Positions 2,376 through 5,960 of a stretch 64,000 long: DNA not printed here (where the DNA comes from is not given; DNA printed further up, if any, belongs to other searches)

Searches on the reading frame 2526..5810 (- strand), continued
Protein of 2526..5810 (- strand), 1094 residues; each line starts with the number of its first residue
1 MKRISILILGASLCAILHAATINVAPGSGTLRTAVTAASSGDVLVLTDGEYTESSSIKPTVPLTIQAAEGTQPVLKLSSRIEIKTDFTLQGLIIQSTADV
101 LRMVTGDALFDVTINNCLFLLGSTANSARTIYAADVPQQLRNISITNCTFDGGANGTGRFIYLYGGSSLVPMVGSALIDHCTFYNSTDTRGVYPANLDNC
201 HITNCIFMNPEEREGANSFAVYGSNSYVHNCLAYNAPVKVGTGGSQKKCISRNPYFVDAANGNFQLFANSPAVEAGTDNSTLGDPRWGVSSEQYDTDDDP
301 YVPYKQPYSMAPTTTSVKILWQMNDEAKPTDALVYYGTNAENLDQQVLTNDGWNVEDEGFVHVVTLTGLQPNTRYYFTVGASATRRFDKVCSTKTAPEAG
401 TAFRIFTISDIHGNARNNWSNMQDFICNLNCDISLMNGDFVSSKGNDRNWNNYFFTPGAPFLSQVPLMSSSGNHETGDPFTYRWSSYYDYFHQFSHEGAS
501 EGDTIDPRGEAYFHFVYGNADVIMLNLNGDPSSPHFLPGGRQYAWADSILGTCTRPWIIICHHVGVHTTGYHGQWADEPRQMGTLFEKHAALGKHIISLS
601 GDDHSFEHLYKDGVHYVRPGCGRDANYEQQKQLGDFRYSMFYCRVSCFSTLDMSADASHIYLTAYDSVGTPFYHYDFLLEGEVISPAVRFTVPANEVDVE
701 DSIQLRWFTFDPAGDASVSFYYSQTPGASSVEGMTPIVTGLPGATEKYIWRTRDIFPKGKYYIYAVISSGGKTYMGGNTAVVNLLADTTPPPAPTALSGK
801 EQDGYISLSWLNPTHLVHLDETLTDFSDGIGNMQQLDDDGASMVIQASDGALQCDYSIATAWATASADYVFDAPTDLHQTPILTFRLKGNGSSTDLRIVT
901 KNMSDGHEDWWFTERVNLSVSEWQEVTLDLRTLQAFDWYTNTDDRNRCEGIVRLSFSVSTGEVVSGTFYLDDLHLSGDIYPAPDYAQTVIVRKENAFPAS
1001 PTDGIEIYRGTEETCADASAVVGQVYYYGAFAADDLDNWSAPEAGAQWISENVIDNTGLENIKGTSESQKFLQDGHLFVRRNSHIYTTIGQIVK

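Call 35: find_homologous_proteins(query=window:2526-5810:-, max_evalue=0.00001)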
Query window:2526-5810:- (1094 aa): 476 proteins with E <= 0.00001 among 8000 candidates; the best 120 are listed.
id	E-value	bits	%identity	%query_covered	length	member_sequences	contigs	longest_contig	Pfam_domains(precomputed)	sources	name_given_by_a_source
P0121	0.0e+0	2569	100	100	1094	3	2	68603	PF00149.34,PF17161.11,PF16656.12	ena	-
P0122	0.0e+0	2350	90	100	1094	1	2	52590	PF00149.34,PF17161.11,PF16656.12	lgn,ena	-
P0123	0.0e+0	2080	79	100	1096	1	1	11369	PF00149.34,PF17161.11,PF16656.12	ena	-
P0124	0.0e+0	2054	78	100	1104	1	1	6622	PF00149.34,PF17161.11,PF16656.12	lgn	-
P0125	0.0e+0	2043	79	100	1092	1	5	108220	PF00149.34,PF17161.11,PF16656.12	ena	-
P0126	0.0e+0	2029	77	100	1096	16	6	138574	PF00149.34,PF17161.11,PF16656.12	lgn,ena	-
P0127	0.0e+0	2024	78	100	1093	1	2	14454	PF00149.34,PF17161.11,PF16656.12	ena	-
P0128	0.0e+0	2024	78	99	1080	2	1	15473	PF00149.34,PF17161.11,PF16656.12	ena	-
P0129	0.0e+0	2020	77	100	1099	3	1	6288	PF00149.34,PF17161.11,PF16656.12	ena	-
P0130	0.0e+0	2016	78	100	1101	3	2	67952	PF00149.34,PF18329.8,PF17161.11,PF16656.12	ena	-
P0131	0.0e+0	2007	77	100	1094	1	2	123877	PF00149.34,PF17161.11,PF16656.12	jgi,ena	-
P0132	0.0e+0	1994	77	99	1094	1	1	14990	PF12708.13,PF00149.34,PF17161.11,PF16656.12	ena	-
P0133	0.0e+0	1977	76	100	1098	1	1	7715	PF16318.12,PF00149.34,PF17161.11,PF16656.12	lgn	-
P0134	0.0e+0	1976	76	100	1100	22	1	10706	PF00149.34,PF17161.11,PF16656.12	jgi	jgi:predicted phosphodiesterase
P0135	0.0e+0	1967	75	100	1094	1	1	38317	PF00149.34,PF17161.11,PF16656.12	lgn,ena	-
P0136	0.0e+0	1961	76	100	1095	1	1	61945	PF00149.34,PF17161.11,PF16656.12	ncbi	-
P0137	0.0e+0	1961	75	99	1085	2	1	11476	PF00149.34,PF17161.11,PF16656.12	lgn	-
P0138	0.0e+0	1960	74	100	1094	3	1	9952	PF16318.12,PF00149.34,PF17161.11,PF16656.12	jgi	-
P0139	0.0e+0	1958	73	100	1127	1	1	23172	PF00149.34,PF17161.11,PF16656.12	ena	-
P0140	0.0e+0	1957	74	100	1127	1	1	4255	PF00149.34,PF17161.11,PF16656.12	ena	-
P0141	0.0e+0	1955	74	100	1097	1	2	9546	PF00149.34,PF22842.4,PF17161.11,PF16656.12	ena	-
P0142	0.0e+0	1954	73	100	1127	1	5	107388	PF00149.34,PF17161.11,PF16656.12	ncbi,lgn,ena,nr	ncbi:MAG: metallophosphoesterase [Paludibacteraceae bacterium]|nr:metallophosphoesterase [Paludibact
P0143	0.0e+0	1954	73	100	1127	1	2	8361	PF00149.34,PF17161.11,PF16656.12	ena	-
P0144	0.0e+0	1954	75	100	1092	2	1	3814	PF00149.34,PF17161.11,PF16656.12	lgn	-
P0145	0.0e+0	1947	73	100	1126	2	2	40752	PF00149.34,PF17161.11,PF16656.12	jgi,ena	jgi:hypothetical protein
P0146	0.0e+0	1946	73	100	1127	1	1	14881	PF00149.34,PF17161.11,PF16656.12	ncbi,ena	-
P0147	0.0e+0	1945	73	100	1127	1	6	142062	PF00149.34,PF17161.11,PF16656.12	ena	-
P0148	0.0e+0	1942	73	100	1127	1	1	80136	PF00149.34,PF17161.11,PF16656.12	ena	-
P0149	0.0e+0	1940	74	100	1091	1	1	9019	PF00149.34,PF17161.11,PF16656.12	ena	-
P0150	0.0e+0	1940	75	99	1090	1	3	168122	PF00149.34,PF17161.11,PF16656.12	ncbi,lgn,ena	-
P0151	0.0e+0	1936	74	99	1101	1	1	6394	PF00149.34,PF17161.11,PF16656.12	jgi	-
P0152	0.0e+0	1934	75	99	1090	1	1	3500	PF00149.34,PF17161.11,PF16656.12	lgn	-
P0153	0.0e+0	1932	74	100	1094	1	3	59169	PF00149.34,PF17161.11,PF16656.12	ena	-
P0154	0.0e+0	1929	74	100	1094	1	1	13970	PF00149.34,PF17161.11,PF16656.12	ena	-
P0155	0.0e+0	1926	73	100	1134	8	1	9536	PF00149.34,PF17161.11,PF16656.12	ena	-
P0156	0.0e+0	1925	75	98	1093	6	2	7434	PF00149.34,PF17161.11,PF16656.12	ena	-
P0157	0.0e+0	1919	74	100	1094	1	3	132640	PF00149.34,PF17161.11,PF16656.12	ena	-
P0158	0.0e+0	1916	72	98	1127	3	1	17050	PF16318.12,PF00149.34,PF17161.11,PF16656.12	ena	-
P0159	0.0e+0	1915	73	100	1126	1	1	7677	PF16318.12,PF00149.34,PF17161.11,PF16656.12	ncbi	-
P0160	0.0e+0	1911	73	100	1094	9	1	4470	PF00149.34,PF17161.11,PF16656.12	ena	-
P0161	0.0e+0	1911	73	100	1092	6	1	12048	PF00149.34,PF17161.11,PF16656.12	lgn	-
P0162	0.0e+0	1911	73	100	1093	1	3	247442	PF00149.34,PF17161.11,PF16656.12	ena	-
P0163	0.0e+0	1910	72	100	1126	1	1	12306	PF00149.34,PF17161.11,PF16656.12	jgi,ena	-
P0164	0.0e+0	1903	71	100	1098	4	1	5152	PF00149.34,PF17161.11,PF16656.12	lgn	-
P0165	0.0e+0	1903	73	100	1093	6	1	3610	PF16318.12,PF00149.34,PF17161.11,PF16656.12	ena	-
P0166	0.0e+0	1902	74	100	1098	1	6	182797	PF00149.34,PF17161.11,PF16656.12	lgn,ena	-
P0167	0.0e+0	1901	71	100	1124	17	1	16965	PF00149.34,PF17161.11,PF16656.12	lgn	-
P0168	0.0e+0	1900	71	100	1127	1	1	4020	PF13229.13,PF00149.34,PF17161.11,PF16656.12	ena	-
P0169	0.0e+0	1900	72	100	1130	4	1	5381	PF16318.12,PF00149.34,PF17161.11,PF16656.12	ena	-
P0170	0.0e+0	1899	73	100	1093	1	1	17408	PF13229.13,PF00149.34,PF17161.11,PF16656.12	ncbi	-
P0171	0.0e+0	1899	72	99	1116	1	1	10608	PF16318.12,PF00149.34,PF17161.11,PF16656.12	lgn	-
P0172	0.0e+0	1899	72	100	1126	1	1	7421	PF16318.12,PF00149.34,PF17161.11,PF16656.12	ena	-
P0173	0.0e+0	1898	71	100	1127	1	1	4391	PF13229.13,PF00149.34,PF17161.11,PF16656.12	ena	-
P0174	0.0e+0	1898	73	100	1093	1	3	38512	PF16318.12,PF00149.34,PF17161.11,PF16656.12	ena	-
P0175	0.0e+0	1897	72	100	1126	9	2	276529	PF00149.34,PF17161.11,PF16656.12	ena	-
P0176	0.0e+0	1896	73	100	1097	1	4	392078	PF00149.34,PF17161.11,PF16656.12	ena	-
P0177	0.0e+0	1896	71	100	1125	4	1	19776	PF16318.12,PF00149.34,PF17161.11,PF16656.12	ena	-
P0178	0.0e+0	1896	72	99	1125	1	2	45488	PF16318.12,PF00149.34,PF17161.11,PF16656.12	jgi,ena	-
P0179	0.0e+0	1896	71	100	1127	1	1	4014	PF13229.13,PF00149.34,PF17161.11,PF16656.12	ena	-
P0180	0.0e+0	1893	72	100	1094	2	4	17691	PF16318.12,PF00149.34,PF17161.11,PF16656.12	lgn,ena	-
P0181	0.0e+0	1891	72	100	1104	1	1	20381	PF00149.34,PF17161.11,PF16656.12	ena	-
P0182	0.0e+0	1889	73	100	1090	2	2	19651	PF00149.34,PF17161.11,PF16656.12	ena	-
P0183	0.0e+0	1888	71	100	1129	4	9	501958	PF13229.13,PF00149.34,PF17161.11,PF16656.12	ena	-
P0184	0.0e+0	1887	71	100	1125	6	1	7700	PF00149.34,PF17161.11,PF16656.12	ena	-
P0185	0.0e+0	1884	72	98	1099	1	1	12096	PF00149.34,PF17161.11,PF16656.12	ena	-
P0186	0.0e+0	1884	71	100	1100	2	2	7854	PF16318.12,PF00149.34,PF17161.11,PF16656.12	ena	-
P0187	0.0e+0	1883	72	100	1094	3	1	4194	PF16318.12,PF00149.34,PF17161.11,PF16656.12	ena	-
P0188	0.0e+0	1883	72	100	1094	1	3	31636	PF16318.12,PF00149.34,PF17161.11,PF16656.12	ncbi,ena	-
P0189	0.0e+0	1882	72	100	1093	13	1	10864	PF16318.12,PF00149.34,PF17161.11,PF16656.12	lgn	-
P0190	0.0e+0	1881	73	99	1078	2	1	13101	PF16318.12,PF00149.34,PF17161.11,PF16656.12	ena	-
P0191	0.0e+0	1881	71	100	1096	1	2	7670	PF00149.34,PF17161.11,PF16656.12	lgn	-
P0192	0.0e+0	1880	73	99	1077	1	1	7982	PF16318.12,PF00149.34,PF17161.11,PF16656.12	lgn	-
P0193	0.0e+0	1879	72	99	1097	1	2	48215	PF16318.12,PF00149.34,PF17161.11,PF16656.12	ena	-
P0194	0.0e+0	1878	71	100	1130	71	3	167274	PF13229.13,PF00149.34,PF17161.11,PF16656.12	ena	-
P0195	0.0e+0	1877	74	98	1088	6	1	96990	PF16318.12,PF00149.34,PF17161.11,PF16656.12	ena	-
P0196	0.0e+0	1874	71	100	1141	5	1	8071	PF00149.34,PF17161.11,PF16656.12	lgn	-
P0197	0.0e+0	1872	72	100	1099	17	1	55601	PF00149.34,PF17161.11,PF16656.12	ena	-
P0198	0.0e+0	1872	73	98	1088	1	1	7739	PF16318.12,PF00149.34,PF17161.11,PF16656.12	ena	-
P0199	0.0e+0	1871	72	100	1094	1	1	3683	PF16318.12,PF00149.34,PF17161.11,PF16656.12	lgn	-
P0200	0.0e+0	1869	70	100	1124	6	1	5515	PF13229.13,PF00149.34,PF17161.11,PF16656.12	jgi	-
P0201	0.0e+0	1867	71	100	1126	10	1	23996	PF16318.12,PF00149.34,PF17161.11,PF16656.12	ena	-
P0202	0.0e+0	1865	72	98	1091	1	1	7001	PF00149.34,PF17161.11,PF16656.12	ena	-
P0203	0.0e+0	1865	71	98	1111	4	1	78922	PF00149.34,PF17161.11,PF16656.12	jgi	jgi:hypothetical protein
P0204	0.0e+0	1863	70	100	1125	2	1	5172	PF00149.34,PF17161.11,PF16656.12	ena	-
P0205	0.0e+0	1863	72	99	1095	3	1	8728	PF00149.34,PF17161.11,PF16656.12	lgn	-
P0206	0.0e+0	1863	72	100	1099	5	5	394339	PF16318.12,PF00149.34,PF17161.11,PF16656.12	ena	-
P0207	0.0e+0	1862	72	100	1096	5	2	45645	PF00149.34,PF17161.11,PF16656.12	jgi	-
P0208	0.0e+0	1860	70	100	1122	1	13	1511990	PF16318.12,PF00149.34,PF17161.11,PF16656.12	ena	-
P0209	0.0e+0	1859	71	100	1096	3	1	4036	PF00149.34,PF17161.11,PF16656.12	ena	-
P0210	0.0e+0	1859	70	100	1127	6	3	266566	PF13229.13,PF00149.34,PF17161.11,PF16656.12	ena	-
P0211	0.0e+0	1859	71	100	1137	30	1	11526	PF00149.34,PF17161.11,PF16656.12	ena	-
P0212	0.0e+0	1858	72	100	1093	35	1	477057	PF16318.12,PF00149.34,PF17161.11,PF16656.12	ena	-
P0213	0.0e+0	1856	71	100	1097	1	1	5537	PF00149.34,PF17161.11,PF16656.12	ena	-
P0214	0.0e+0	1852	70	100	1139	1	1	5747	PF00149.34,PF17161.11,PF16656.12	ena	-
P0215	0.0e+0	1852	71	99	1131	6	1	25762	PF03425.20,PF00149.34,PF17161.11,PF16656.12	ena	-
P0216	0.0e+0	1852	70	100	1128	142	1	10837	PF00149.34,PF17161.11,PF16656.12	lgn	-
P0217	0.0e+0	1850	69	100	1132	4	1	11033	PF00149.34,PF17161.11,PF16656.12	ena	-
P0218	0.0e+0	1850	70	100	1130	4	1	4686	PF00149.34,PF17161.11,PF16656.12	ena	-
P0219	0.0e+0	1849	72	100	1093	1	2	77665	PF00149.34,PF17161.11,PF16656.12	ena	-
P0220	0.0e+0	1848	69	99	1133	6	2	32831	PF13229.13,PF00149.34,PF17161.11,PF16656.12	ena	-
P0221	0.0e+0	1848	72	100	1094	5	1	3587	PF00149.34,PF17161.11,PF16656.12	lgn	-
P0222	0.0e+0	1845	69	100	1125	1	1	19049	PF00149.34,PF18329.8,PF17161.11,PF16656.12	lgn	-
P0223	0.0e+0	1840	70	100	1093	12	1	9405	PF00149.34,PF17161.11,PF16656.12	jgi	jgi:hypothetical protein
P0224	0.0e+0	1839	71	100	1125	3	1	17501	PF00149.34,PF17161.11,PF16656.12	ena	-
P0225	0.0e+0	1838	71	100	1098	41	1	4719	PF00149.34,PF17161.11,PF16656.12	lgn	-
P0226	0.0e+0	1833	69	99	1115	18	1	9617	PF13229.13,PF00149.34,PF17161.11,PF16656.12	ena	-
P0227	0.0e+0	1833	69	100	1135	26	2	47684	PF00149.34,PF17161.11,PF16656.12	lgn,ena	-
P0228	0.0e+0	1833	69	100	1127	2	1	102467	PF00149.34,PF17161.11,PF16656.12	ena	-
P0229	0.0e+0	1830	69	100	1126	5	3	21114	PF13229.13,PF00149.34,PF17161.11,PF16656.12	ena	-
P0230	0.0e+0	1829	69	100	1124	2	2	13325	PF00149.34,PF17161.11,PF16656.12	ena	-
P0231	0.0e+0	1828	70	98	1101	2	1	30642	PF00149.34,PF17161.11,PF16656.12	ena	-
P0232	0.0e+0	1827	69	100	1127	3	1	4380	PF00149.34,PF17161.11,PF16656.12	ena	-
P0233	0.0e+0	1825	70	100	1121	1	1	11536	PF00149.34,PF17161.11,PF16656.12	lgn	-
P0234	0.0e+0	1825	69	100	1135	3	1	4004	PF00149.34,PF22842.4,PF17161.11,PF16656.12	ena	-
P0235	0.0e+0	1821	69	99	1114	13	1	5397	PF00149.34,PF18329.8,PF17161.11,PF16656.12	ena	-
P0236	0.0e+0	1820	71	99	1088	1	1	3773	PF00149.34,PF17161.11,PF16656.12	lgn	-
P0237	0.0e+0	1815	70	99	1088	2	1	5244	PF00149.34,PF17161.11,PF16656.12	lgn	-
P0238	0.0e+0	1812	68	100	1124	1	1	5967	PF00149.34,PF17161.11,PF16656.12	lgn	-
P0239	0.0e+0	1802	69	100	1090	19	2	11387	PF00149.34,PF17161.11,PF16656.12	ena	-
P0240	0.0e+0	1800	72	96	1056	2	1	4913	PF16318.12,PF00149.34,PF17161.11,PF16656.12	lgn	-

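Call 74: predict_structure(alignment_id=A2)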
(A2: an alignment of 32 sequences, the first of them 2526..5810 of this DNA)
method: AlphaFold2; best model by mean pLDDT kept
length: 1094 residues; sequences in the alignment: 32
mean_pLDDT: 72.1   pTM: 0.41
mean pLDDT of the five models: 72.1, 68.1, 64.2, 64.0, 62.6
residues with pLDDT >= 90: 222; 70-90: 465; 50-70: 221; < 50: 186
segments of 3 or more residues with pLDDT < 50: 1-18, 410-421, 426-511, 529-533, 571-575, 622-629, 814-817, 935-947, 979-984, 1053-1066, 1090-1094
pLDDT, mean of each block of 10 residues (from residue 1): 31 40 90 91 93 92 92 92 96 91 93 96 77 94 96 90 89 93 91 92 93 83 92 88 82 80 82 72 80 68 64 69 73 89 89 69 85 82 78 61 57 41 48 35 21 25 33 31 27 29 36 57 63 60 78 81 63 53 86 84 69 79 46 62 69 71 72 72 64 63 73 83 87 89 80 77 89 77 70 68 79 53 83 86 90 93 89 62 89 89 65 84 87 52 47 87 91 72 61 76 79 80 76 57 70 41 48 59 57 43
secondary structure, 60 per line:
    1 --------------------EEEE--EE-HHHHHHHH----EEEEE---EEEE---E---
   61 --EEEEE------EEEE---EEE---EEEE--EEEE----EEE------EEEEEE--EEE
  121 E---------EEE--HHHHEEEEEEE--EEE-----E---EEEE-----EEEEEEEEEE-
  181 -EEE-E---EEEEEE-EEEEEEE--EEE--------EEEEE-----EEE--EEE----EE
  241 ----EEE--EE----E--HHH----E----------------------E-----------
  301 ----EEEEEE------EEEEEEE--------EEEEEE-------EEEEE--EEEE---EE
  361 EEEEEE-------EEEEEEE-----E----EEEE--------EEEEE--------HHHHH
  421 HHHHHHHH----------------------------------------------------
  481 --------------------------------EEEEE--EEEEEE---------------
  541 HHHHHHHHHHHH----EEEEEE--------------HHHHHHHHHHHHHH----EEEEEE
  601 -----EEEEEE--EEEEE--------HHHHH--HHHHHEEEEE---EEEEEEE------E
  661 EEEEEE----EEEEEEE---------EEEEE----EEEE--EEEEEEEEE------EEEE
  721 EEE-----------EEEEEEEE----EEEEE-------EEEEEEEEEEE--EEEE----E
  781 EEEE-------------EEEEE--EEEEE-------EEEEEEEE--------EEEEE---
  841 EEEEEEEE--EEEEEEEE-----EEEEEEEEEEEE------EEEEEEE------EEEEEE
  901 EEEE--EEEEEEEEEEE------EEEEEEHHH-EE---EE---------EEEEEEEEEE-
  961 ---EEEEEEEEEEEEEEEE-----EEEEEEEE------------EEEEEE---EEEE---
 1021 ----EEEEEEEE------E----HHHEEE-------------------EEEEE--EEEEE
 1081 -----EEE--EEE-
elements in order (helices of 4 or more, strands of 3 or more residues): E21-24 H30-37 E42-46 E50-53 E63-67 E74-77 E81-83 E87-90 E93-96 E101-103 E110-115 E118-121 E131-133 H136-139 E140-146 E149-151 E161-164 E170-179 E182-184 E190-195 E197-203 E206-208 E217-221 E227-229 E232-234 E245-247 E305-310 E317-323 E332-337 E345-349 E352-355 E359-366 E374-380 E391-394 E403-407 H416-428 E513-517 E520-525 H541-552 E557-562 H577-590 E595-600 E606-611 E614-618 H627-631 H634-638 E639-643 E647-653 E660-666 E671-677 E687-691 E696-699 E702-710 E717-723 E735-742 E747-751 E759-769 E772-775 E780-784 E798-802 E805-809 E817-824 E833-837 E841-848 E851-858 E864-875 E882-888 E895-904 E907-917 E924-929 E950-959 E964-979 E985-992 E1005-1010 E1014-1017 E1025-1032 E1047-1049 E1069-1073 E1076-1080 E1086-1088 E1091-1093
